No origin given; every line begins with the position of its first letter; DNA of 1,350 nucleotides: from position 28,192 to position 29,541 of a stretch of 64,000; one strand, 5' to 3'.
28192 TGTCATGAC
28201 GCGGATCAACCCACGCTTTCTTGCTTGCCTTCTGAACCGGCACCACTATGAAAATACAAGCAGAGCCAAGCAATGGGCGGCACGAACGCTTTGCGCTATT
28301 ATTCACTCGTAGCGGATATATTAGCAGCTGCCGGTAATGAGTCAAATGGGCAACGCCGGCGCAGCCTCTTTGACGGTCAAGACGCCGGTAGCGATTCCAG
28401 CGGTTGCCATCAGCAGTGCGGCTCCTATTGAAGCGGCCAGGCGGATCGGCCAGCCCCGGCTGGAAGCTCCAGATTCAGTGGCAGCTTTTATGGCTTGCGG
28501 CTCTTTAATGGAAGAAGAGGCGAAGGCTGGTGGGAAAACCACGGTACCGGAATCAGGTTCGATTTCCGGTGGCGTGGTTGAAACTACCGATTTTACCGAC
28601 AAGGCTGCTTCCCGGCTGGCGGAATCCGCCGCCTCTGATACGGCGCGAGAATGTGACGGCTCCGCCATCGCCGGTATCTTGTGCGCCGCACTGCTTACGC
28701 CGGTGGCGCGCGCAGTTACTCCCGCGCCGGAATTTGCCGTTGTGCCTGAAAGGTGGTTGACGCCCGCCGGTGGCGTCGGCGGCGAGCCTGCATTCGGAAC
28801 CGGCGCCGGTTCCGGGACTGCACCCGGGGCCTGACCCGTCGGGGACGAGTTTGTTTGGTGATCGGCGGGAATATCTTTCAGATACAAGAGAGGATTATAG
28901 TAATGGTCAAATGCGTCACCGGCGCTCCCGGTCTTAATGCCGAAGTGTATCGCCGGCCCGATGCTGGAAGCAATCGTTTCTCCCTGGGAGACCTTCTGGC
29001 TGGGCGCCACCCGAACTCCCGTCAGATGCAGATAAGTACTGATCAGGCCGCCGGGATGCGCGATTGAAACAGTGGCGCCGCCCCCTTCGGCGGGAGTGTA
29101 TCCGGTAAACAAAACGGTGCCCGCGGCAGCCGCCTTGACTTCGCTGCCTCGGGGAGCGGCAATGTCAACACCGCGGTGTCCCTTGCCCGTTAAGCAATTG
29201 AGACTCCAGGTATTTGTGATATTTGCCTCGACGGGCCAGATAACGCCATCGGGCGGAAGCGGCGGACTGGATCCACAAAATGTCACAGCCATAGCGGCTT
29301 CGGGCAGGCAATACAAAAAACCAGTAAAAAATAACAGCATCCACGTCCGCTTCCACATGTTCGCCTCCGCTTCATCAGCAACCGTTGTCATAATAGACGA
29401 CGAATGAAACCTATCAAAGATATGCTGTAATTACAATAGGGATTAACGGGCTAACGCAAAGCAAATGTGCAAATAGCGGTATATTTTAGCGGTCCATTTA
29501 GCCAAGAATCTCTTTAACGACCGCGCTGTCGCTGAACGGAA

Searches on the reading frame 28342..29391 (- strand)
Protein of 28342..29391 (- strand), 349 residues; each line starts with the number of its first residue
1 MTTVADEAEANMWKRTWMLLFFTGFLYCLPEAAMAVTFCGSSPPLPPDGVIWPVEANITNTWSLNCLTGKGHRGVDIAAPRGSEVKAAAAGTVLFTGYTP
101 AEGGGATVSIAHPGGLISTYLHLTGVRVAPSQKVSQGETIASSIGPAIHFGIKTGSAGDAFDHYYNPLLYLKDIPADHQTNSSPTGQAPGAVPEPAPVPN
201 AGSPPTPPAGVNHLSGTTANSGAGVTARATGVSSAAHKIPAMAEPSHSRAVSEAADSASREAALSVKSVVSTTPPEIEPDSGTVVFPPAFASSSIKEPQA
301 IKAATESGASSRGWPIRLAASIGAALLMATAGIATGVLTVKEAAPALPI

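Call 33: search_protein_families(library=pfam, proteins=[window:28342-29391:-], max_evalue=0.001)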
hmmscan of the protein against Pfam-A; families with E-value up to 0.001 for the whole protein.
window:28342-29391:- (349 aa): 1 family
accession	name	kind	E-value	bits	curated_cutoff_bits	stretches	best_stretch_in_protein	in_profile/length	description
PF01551.29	Peptidase_M23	-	2.5e-19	69.7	28.7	1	71-154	2-89/96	Peptidase family M23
